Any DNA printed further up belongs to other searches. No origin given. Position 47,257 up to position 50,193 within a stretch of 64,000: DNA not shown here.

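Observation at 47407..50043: Giant pseudopilin: TadE-like domain fused to five Calx-beta repeats and an unassigned C-terminal domain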

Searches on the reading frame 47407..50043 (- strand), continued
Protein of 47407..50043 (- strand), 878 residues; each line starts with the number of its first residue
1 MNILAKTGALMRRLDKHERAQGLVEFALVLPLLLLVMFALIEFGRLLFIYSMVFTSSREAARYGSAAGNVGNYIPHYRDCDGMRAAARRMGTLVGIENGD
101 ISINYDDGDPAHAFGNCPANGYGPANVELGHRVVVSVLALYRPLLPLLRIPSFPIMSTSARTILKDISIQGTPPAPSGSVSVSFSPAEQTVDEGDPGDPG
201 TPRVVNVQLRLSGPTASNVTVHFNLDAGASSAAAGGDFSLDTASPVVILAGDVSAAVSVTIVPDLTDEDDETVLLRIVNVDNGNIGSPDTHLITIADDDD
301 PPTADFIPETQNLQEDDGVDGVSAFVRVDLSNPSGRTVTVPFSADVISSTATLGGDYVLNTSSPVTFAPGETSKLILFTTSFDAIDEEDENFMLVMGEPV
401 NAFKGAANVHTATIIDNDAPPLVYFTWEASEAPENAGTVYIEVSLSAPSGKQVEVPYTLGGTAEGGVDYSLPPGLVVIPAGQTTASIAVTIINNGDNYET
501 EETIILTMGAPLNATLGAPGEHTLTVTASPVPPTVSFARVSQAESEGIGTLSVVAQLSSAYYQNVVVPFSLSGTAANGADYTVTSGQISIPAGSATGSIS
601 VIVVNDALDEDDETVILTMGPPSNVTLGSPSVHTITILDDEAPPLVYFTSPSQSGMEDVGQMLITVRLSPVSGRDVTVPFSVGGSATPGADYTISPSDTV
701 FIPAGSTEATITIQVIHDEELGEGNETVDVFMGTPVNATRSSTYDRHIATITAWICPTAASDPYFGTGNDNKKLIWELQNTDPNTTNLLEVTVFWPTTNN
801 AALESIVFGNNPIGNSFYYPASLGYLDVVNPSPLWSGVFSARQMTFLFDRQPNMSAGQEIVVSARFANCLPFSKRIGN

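Call 17: find_encoding_contigs(protein=P0016, flank=10000, max_places=3)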
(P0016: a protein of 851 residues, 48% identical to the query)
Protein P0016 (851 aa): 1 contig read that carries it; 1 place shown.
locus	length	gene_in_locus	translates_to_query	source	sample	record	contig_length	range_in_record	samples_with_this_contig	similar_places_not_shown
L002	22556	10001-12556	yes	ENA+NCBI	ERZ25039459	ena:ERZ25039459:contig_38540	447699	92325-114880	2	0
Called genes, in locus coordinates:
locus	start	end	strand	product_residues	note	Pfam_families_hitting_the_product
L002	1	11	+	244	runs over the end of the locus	PF00535:Glycos_transf_2, PF13641:Glyco_tranf_2_3 (weak)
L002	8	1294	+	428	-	PF07690:MFS_1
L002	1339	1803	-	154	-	PF00398:RrnaAD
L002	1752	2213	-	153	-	PF00398:RrnaAD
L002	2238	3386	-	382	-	PF03816:LytR_cpsA_psr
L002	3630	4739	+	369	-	PF02397:Bac_transf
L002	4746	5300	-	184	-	-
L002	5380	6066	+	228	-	-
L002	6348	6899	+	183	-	PF04542:Sigma70_r2, PF08281:Sigma70_r4_2, PF04545:Sigma70_r4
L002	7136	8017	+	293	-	PF18915:DUF5667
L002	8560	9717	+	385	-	PF18915:DUF5667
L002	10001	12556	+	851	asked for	PF07811:TadE, PF03160:Calx-beta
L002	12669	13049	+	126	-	PF07811:TadE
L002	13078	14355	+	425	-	PF13400:Tad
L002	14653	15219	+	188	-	PF07638:Sigma70_ECF, PF04542:Sigma70_r2, PF08281:Sigma70_r4_2, PF04545:Sigma70_r4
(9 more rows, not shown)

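Call 57: find_related_loci(query=A3, collection=genome_contigs, flank=10000)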
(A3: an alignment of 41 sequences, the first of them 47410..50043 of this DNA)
Query A3 (878 aa) in genome_contigs; peptide patterns used: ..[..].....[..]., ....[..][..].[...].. (x = any residue, [..] = any of these).
600 stretches matched a pattern (row limit reached: there are more); 207 encode a relative of the query (tblastn E <= 1e-3); the best 80 are kept; 80 distinct loci.
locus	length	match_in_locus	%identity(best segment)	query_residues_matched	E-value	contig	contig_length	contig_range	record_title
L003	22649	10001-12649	75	1-878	0e+0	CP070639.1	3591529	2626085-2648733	MAG: Anaerolineales bacterium isolate bin917 chromosome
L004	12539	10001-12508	45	16-876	0e+0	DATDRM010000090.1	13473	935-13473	MAG TPA_asm: Anaerolineales bacterium isolate SMAG_U7977 k141_1083020, whole genome shotgun sequence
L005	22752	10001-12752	42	10-876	8e-174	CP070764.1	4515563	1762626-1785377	MAG: Chloroflexota bacterium isolate bin26 chromosome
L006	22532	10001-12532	42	10-876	3e-169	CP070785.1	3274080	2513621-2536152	MAG: Chloroflexota bacterium isolate bin156 chromosome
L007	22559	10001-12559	48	6-876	0e+0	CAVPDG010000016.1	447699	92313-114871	MAG: uncultured Chloroflexia bacterium isolate MFD00032.bin.2.110 genome assembly, contig: contig_38540, whole genome sh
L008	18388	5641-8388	36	1-825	2e-123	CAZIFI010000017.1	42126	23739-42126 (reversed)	MAG TPA_asm: uncultured Anaerolineales bacterium isolate binchicken_co17_453 genome assembly, contig: NODE_2701_length_4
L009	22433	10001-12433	38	2-816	3e-119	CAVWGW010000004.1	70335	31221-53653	MAG: uncultured Chloroflexia bacterium isolate MFD04716.bin.3.335 genome assembly, contig: contig_123556, whole genome s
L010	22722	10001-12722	36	12-771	5e-118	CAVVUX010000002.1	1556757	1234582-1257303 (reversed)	MAG: uncultured Chloroflexia bacterium isolate MFD03551.bin.2.8 genome assembly, contig: contig_22245, whole genome shot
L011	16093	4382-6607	37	8-751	4e-112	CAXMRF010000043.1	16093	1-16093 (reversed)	MAG: uncultured Nitrosomonadaceae bacterium isolate 10C-St20-MC-01_bin.10.strict genome assembly, contig: NODE_43_length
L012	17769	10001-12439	35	10-849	2e-110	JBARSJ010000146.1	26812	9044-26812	MAG: Anaerolineales bacterium isolate MFD12959_ilm_asm_bin38 k127_180021, whole genome shotgun sequence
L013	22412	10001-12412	37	9-813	2e-107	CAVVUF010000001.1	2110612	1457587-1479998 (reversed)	MAG: uncultured Chloroflexia bacterium isolate MFD02979.bin.2.57 genome assembly, contig: contig_10749, whole genome sho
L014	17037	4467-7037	37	18-755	4e-106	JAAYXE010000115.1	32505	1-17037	MAG: Chloroflexota bacterium isolate AS02xzSISU_56 29048_AS02, whole genome shotgun sequence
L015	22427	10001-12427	36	17-810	5e-103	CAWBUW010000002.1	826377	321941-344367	MAG: uncultured Chloroflexia bacterium isolate MFD03899.bin.1.41 genome assembly, contig: contig_14315, whole genome sho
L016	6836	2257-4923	32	1-868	2e-75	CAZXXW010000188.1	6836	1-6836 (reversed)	MAG TPA_asm: uncultured Anaerolineales bacterium isolate SRP332253_co1_251 genome assembly, contig: NODE_18119_length_68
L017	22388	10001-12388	34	12-825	3e-111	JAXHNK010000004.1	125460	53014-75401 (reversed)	MAG: Anaerolineales bacterium isolate Salar_de_Ascotan_soil_MAG_ASO84 contig_12719_polypolish, whole genome shotgun sequ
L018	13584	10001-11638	37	11-866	8e-62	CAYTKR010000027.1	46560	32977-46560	MAG TPA_asm: uncultured Anaerolineales bacterium isolate SRP167671_co2_274 genome assembly, contig: NODE_990_length_4656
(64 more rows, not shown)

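Call 64: search_protein_families(library=pfam, proteins=[L018:185-1297:+, L018:1316-2587:+, L018:2616-4010:+, L018:4036-4995:+, L018:5017-5970:+, L018:5997-6716:+, L018:6780-7379:+, L018:9920-11671:+, L018:11687-12112:+, L018:12125-13306:+], max_evalue=0.001)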
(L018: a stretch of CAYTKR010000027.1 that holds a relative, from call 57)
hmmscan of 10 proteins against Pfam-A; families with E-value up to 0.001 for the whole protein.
L018:185-1297:+ (370 aa): 1 family
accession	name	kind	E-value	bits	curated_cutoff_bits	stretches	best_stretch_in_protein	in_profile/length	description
PF16976.10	RcpC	-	1.6e-12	47.8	28.8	2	223-318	40-114/114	Flp pilus assembly protein RcpC/CpaB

L018:1316-2587:+ (423 aa): 5 families
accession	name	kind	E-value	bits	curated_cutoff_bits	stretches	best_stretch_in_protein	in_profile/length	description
PF00072.30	Response_reg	-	2.4e-27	95.7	30.2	1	17-128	1-110/111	Response regulator receiver domain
PF13614.12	AAA_31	-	2e-12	47.9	27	1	169-319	2-155/177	AAA domain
PF01656.29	CbiA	-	6.5e-09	36.3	25.4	1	171-374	1-115/125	CobQ/CobB/MinD/ParA nucleotide binding domain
PF10609.15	ParA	-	1.4e-07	31.6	27.1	1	169-219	4-54/246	NUBPL iron-transfer P-loop NTPase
PF06564.18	CBP_BcsQ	-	0.00015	21.8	21.3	0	171-205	4-38/234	Cellulose biosynthesis protein BcsQ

L018:2616-4010:+ (464 aa): 2 families
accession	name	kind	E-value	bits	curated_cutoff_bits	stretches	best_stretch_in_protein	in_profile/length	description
PF00437.27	T2SSE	-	2.6e-65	220.9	24.9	1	110-389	5-279/370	Type II/IV secretion system protein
PF00005.33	ABC_tran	-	6.3e-05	24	25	1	232-286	7-65/137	ABC transporter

L018:4036-4995:+ (319 aa): 2 families
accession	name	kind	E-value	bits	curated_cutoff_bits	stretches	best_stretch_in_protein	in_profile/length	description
PF00482.28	T2SSF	-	1.8e-21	76.8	25.2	1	149-273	2-123/125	Type II secretion system (T2SS), protein F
PF01970.21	TctA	-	5.4e-06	25.7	28.9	1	74-178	113-212/423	Tripartite tricarboxylate transporter TctA family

L018:5017-5970:+ (317 aa): 2 families
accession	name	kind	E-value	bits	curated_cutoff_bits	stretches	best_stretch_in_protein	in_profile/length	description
PF00482.28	T2SSF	-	3.8e-16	59.6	25.2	1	176-301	2-124/125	Type II secretion system (T2SS), protein F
PF19359.4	DUF5936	-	0.00059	20.2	27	0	60-164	45-141/141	Family of unknown function (DUF5936)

L018:5997-6716:+ (239 aa): 2 families
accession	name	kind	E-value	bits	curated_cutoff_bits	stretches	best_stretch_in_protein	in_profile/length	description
PF18912.6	DZR_2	-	1.1e-09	38.4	27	1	13-64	1-55/56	Double zinc ribbon domain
PF00156.33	Pribosyltran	-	2.1e-08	34.1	26.3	1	135-230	40-124/158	Phosphoribosyl transferase domain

L018:6780-7379:+ (199 aa): 2 families
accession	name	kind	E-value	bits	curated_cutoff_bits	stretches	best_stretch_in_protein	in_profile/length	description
PF16321.10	Ribosom_S30AE_C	-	3.4e-24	84.7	25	1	137-193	2-57/57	Sigma 54 modulation/S30EA ribosomal protein C terminus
PF02482.25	Ribosomal_S30AE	-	2.8e-19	70.1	23.7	1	16-106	6-87/88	Sigma 54 modulation protein / S30EA ribosomal protein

L018:9920-11671:+ (583 aa): 2 families
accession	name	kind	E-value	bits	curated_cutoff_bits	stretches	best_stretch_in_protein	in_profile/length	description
PF03160.20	Calx-beta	-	7.2e-20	71.6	27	2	228-337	7-119/119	Calx-beta domain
PF07811.17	TadE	-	4.4e-13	49.6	22.9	1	38-79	2-43/43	TadE-like protein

L018:11687-12112:+ (141 aa): 2 families
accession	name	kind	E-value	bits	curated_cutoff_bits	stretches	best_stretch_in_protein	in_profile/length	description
PF07811.17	TadE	-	1.7e-09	38.1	22.9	1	12-53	1-42/43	TadE-like protein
PF13400.11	Tad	-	0.0004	21.1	22.3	1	12-57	1-45/47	Putative Flp pilus-assembly TadE/G-like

L018:12125-13306:+ (393 aa): 1 family
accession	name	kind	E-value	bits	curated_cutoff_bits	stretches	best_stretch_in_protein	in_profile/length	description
PF13400.11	Tad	-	9.6e-08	32.7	22.3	1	12-55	1-43/47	Putative Flp pilus-assembly TadE/G-like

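Call 70: find_encoding_contigs(protein=P0002, flank=8000, max_places=1)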
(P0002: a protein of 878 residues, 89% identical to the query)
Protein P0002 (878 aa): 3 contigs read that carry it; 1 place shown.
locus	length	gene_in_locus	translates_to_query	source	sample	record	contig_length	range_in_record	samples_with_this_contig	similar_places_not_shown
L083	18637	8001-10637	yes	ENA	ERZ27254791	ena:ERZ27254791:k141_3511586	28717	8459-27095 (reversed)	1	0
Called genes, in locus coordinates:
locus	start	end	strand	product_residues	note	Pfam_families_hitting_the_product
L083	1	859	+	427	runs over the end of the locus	PF07690:MFS_1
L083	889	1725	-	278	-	PF00398:RrnaAD, PF13649:Methyltransf_25 (weak)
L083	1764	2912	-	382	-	PF03816:LytR_cpsA_psr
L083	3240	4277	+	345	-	PF02397:Bac_transf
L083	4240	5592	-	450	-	PF13440:Polysacc_synt_3 (weak), PF01943:Polysacc_synt (weak)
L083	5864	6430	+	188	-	PF07638:Sigma70_ECF (weak), PF04542:Sigma70_r2, PF08281:Sigma70_r4_2, PF04545:Sigma70_r4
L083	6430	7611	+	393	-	PF18915:DUF5667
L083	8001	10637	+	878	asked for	PF07811:TadE, PF16132:DUF4843 (faint), PF03160:Calx-beta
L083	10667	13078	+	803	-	PF06119:NIDO (weak)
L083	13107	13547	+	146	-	PF07811:TadE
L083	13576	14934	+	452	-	PF13400:Tad, PF23981:DUF7305 (weak)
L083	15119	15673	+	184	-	PF07638:Sigma70_ECF, PF04542:Sigma70_r2, PF08281:Sigma70_r4_2, PF04545:Sigma70_r4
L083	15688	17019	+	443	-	PF18915:DUF5667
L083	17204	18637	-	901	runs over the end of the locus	PF00330:Aconitase, PF00694:Aconitase_C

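Call 71: find_encoding_contigs(protein=P0003, flank=8000, max_places=1)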
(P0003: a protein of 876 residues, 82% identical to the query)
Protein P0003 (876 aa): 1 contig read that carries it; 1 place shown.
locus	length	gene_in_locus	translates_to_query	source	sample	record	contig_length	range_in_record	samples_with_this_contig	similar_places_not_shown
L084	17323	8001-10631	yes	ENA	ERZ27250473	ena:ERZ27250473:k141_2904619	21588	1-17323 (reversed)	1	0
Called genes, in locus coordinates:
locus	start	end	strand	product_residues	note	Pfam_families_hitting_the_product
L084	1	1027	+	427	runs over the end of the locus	PF07690:MFS_1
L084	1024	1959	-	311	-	PF00398:RrnaAD, PF13649:Methyltransf_25 (weak)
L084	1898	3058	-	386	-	PF03816:LytR_cpsA_psr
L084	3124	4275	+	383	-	PF02397:Bac_transf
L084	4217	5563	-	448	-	PF01943:Polysacc_synt (weak), PF13440:Polysacc_synt_3 (weak)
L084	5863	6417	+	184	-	PF07638:Sigma70_ECF (weak), PF04542:Sigma70_r2, PF08281:Sigma70_r4_2, PF04545:Sigma70_r4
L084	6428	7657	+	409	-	PF18915:DUF5667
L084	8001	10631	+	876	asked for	PF07811:TadE, PF03160:Calx-beta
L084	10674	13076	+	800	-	PF06119:NIDO (weak)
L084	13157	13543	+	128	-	PF07811:TadE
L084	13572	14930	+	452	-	PF13400:Tad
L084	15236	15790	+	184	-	PF07638:Sigma70_ECF, PF04542:Sigma70_r2, PF08281:Sigma70_r4_2, PF04545:Sigma70_r4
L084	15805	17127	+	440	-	PF18915:DUF5667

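Call 72: find_encoding_contigs(protein=P0004, flank=8000, max_places=1)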
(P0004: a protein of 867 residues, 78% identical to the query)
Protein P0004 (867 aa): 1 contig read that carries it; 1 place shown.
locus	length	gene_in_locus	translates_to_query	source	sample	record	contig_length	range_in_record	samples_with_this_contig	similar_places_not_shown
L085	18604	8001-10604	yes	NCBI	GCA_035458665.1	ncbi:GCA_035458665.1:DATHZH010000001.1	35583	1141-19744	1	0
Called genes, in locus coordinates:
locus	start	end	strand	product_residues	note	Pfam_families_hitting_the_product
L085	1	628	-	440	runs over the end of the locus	PF01204:Trehalase, PF22422:MGH1-like_GH, PF01204:Trehalase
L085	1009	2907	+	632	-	PF03372:Exo_endo_phos, PF19580:Exo_endo_phos_3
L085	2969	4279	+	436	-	PF00932:LTD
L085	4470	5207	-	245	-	PF01726:LexA_DNA_bind, PF13463:HTH_27 (faint), PF00717:Peptidase_S24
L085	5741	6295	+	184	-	PF07638:Sigma70_ECF, PF04542:Sigma70_r2, PF08281:Sigma70_r4_2, PF04545:Sigma70_r4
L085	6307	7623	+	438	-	-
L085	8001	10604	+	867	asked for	PF07811:TadE, PF03160:Calx-beta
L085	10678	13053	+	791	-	PF06119:NIDO (weak)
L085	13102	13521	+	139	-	PF07811:TadE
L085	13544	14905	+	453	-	PF13400:Tad, PF23981:DUF7305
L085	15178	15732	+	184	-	PF07638:Sigma70_ECF, PF04542:Sigma70_r2, PF08281:Sigma70_r4_2, PF04545:Sigma70_r4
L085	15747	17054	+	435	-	PF18915:DUF5667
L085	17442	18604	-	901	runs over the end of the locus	PF00330:Aconitase, PF00694:Aconitase_C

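Call 73: find_encoding_contigs(protein=P0005, flank=8000, max_places=1)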
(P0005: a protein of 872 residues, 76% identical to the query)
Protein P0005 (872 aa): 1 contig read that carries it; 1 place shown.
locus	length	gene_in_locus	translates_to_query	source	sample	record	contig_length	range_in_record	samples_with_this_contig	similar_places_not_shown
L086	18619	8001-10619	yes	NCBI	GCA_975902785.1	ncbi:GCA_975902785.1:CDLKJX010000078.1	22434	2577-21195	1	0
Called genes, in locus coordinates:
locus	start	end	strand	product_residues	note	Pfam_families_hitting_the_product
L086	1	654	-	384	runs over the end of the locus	PF03816:LytR_cpsA_psr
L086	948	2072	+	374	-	PF02397:Bac_transf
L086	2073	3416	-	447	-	PF01943:Polysacc_synt (weak), PF13440:Polysacc_synt_3 (weak)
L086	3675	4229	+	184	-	PF04542:Sigma70_r2, PF08281:Sigma70_r4_2, PF04545:Sigma70_r4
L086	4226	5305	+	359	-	PF18915:DUF5667 (weak)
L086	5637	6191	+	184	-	PF07638:Sigma70_ECF (weak), PF04542:Sigma70_r2, PF08281:Sigma70_r4_2, PF04545:Sigma70_r4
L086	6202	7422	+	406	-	-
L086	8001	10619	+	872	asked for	PF07811:TadE, PF16132:DUF4843 (faint), PF03160:Calx-beta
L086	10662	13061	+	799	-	PF06119:NIDO (weak)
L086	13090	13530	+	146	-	PF07811:TadE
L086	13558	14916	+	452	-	PF13400:Tad, PF23981:DUF7305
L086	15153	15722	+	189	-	PF07638:Sigma70_ECF, PF04542:Sigma70_r2, PF08281:Sigma70_r4_2, PF04545:Sigma70_r4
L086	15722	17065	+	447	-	PF18915:DUF5667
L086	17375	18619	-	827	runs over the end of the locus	?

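Call 78: search_protein_families(library=ncbifam, proteins=[window:47410-50043:-], max_evalue=0.001)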
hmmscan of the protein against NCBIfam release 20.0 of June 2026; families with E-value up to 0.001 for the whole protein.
window:47410-50043:- (878 aa): 2 families
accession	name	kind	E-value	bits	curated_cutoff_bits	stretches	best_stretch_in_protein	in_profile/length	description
TIGR00845.1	caca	equivalog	7.2e-35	120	679.85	4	561-749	424-622/921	sodium/calcium exchanger 1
NF038115.1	SVAGG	subfamily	9.6e-10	38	150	0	425-503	268-349/407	SVAGG family GlyGly-CTERM protein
